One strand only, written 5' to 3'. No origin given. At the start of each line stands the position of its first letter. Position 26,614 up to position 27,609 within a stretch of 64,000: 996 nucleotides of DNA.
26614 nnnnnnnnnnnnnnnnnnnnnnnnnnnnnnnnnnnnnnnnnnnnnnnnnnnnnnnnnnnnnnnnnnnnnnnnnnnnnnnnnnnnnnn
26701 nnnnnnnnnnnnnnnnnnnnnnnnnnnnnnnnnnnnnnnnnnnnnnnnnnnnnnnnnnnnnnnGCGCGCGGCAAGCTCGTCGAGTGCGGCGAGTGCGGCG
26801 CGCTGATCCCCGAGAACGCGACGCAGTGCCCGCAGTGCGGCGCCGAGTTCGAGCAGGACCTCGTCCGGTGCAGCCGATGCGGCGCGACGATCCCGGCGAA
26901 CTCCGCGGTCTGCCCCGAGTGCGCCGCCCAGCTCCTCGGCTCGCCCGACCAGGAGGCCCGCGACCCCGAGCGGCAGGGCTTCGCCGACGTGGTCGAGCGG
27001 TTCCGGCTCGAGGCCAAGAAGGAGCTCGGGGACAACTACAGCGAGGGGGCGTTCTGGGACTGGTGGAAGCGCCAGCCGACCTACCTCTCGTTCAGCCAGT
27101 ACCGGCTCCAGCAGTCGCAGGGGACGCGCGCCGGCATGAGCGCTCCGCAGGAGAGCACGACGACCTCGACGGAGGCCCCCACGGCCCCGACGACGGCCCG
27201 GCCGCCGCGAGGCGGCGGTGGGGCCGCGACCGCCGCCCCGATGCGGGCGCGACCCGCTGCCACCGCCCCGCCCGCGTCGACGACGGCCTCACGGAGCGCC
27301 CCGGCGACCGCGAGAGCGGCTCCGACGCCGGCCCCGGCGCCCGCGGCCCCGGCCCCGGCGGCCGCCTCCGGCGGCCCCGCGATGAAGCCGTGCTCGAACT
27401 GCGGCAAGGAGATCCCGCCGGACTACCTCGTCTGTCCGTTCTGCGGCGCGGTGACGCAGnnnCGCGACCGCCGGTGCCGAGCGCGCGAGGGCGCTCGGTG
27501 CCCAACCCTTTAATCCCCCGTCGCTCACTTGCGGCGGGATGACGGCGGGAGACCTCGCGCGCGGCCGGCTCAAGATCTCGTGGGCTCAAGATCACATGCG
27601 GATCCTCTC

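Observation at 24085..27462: Giant surface glycoprotein whose cytoplasmic tail carries three double-Cys zinc-ribbon units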

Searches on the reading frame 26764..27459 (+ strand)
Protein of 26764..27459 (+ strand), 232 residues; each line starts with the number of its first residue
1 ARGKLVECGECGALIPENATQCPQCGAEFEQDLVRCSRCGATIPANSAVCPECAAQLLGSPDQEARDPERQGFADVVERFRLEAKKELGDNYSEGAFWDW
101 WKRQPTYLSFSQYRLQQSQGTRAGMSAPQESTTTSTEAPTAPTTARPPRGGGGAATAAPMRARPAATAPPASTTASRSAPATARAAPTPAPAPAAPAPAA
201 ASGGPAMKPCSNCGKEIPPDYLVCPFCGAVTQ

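Call 57: predict_structure(alignment_id=A5)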
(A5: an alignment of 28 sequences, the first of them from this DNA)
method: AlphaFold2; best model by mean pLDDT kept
length: 232 residues; sequences in the alignment: 28
mean_pLDDT: 74.8   pTM: 0.37
mean pLDDT of the five models: 74.8, 73.5, 73.2, 72.7, 72.2
residues with pLDDT >= 90: 80; 70-90: 57; 50-70: 63; < 50: 32
segments of 3 or more residues with pLDDT < 50: 128-136, 149-158
pLDDT, mean of each block of 10 residues (from residue 1): 74 89 89 85 88 81 71 94 97 97 94 86 50 49 54 47 57 52 53 52 72 93 93 76
secondary structure, 60 per line:
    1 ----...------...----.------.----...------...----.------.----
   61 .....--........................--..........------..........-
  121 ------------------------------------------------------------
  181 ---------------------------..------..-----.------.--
elements in order: E5-7 E14-16 E33-35 E42-44 H61-65 H68-91 H94-103 H110-119

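Call 60: fold_search(model_id=the predicted structure, library=pdb)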
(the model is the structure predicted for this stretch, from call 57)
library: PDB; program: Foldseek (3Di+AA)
matches with E <= 10: 253; with E <= 0.001: 0
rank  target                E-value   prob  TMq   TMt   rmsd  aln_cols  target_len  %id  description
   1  8fak_H                2.5e-01  0.09  0.09  0.04  12.1        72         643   24  DNA replication fork binding triggers structural changes in the PriA DNA helicase that regulate the PriA-PriB replicat (released 2023-05-10)
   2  8bbg_A                2.7e-01  0.54  0.13  0.03  12.9        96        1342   19  Structure of the IFT-A complex; anterograde IFT-A train model (released 2022-12-21)
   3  5m3f_I                3.3e-01  0.06  0.09  0.20  14.2        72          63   22  Yeast RNA polymerase I elongation complex at 3.8A (released 2016-11-23)
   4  6hls_I                3.5e-01  0.08  0.09  0.15  12.7        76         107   21  Yeast apo RNA polymerase I* (released 2019-04-03)
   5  5edv_A                3.7e-01  0.08  0.11  0.10  10.3        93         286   20  Structure of the HOIP-RBR/UbcH5B~ubiquitin transfer complex (released 2016-01-20)
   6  7qbg_B                4.0e-01  0.21  0.10  0.23  12.2        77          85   18  TC:CD320 in complex with nanobody TC-Nb4 (released 2022-03-16)
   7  9nwe_A                4.0e-01  0.15  0.16  0.03  22.3       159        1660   16  E3 ligase UBR4-KCMF1-calmodulin complex (released 2025-06-18)
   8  7qbg_D                4.5e-01  0.18  0.11  0.25  14.5        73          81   18  TC:CD320 in complex with nanobody TC-Nb4 (released 2022-03-16)
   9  9d9z_A                4.5e-01  0.14  0.16  0.01  22.6       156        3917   15  Structure of human UBR4-KCMF1-CaM E3 ligase complex (Silencing Factor of the Integrated stress response, SiFI) (released 2025-06-11)
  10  7r7j_A                4.9e-01  0.44  0.14  0.07   8.4        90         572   17  Crystal structure of RadD with ADP (released 2022-04-13)
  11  5k2m_F                4.9e-01  0.13  0.06  0.26  10.8        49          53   28  Bifunctional LysX/ArgX from Thermococcus kodakarensis with LysW-gamma-AAA (released 2016-09-07)
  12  7qbd_C                5.2e-01  0.13  0.09  0.22  14.4        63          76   16  TC:CD320 in complex with nanobody TC-Nb26 (released 2022-03-16)
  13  9lvj_N                5.5e-01  0.25  0.14  0.12   6.9        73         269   20  Cryo-EM structure of Sestrin2 bound human GATOR2 complex (released 2025-08-13)
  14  4zrp_C                5.5e-01  0.12  0.09  0.21  14.9        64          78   19  TC:CD320 (released 2016-07-20)
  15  8f5o_B                5.9e-01  0.54  0.12  0.03   8.3        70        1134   24  Structure of Leishmania tarentolae IFT-A (state 1) (released 2022-12-21)
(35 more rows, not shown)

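Call 75: search_protein_families(library=pfam, proteins=[window:26764-27459:+], max_evalue=10)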
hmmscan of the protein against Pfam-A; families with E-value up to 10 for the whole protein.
seq(232 aa): 34 families (the best 25 are shown)
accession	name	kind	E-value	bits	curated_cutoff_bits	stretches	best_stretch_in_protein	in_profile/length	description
PF13240.11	Zn_Ribbon_1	-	2.3e-17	62.6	25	3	210-229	2-21/23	zinc-ribbon domain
PF12773.13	DZR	-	3.8e-12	46.6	27.3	2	8-53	1-44/45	Double zinc ribbon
PF17032.10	Zn_ribbon_15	-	5.2e-10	40.4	28.9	2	207-228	52-73/73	zinc-ribbon family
PF13248.11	Zn_ribbon_3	-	7.2e-09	35.2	27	3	207-230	2-25/26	zinc-ribbon domain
PF18439.7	zf_UBZ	-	2.4e-05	24.4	25.6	3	34-46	3-15/32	Ubiquitin-Binding Zinc Finger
PF10571.15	UPF0547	-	3.3e-05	24.4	29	3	7-30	2-25/26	Uncharacterised protein family UPF0547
PF14446.12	Prok-RING_1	-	0.00024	21.4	29.1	2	19-41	4-28/54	Prokaryotic RING finger family 1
PF18912.6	DZR_2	-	0.00026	21.2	27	3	35-57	9-31/56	Double zinc ribbon domain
PF24460.1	DUF7575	-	0.00031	20.5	28.5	2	18-42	2-26/28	Domain of unknown function (DUF7575)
PF10146.14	zf-C4H2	-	0.0021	19.1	34.5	1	155-229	171-227/240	Zinc finger-containing protein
PF01155.25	HypA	-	0.0025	18.2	28.9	3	33-56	70-95/112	Hydrogenase/urease nickel incorporation, metallochaperone, hypA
PF13717.11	Zn_ribbon_4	-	0.0027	18.1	30.3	2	33-43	25-35/36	zinc-ribbon domain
PF07282.18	Cas12f1-like_TNB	-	0.0033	18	26.3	2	7-33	30-54/60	Cas12f1-like, TNB domain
PF18073.7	Zn_ribbon_LapB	-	0.0062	16.6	25.7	2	7-27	2-22/28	Rubredoxin metal binding domain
PF24463.1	DUF7577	-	0.0097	15.9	28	2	34-57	3-26/27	Domain of unknown function (DUF7577)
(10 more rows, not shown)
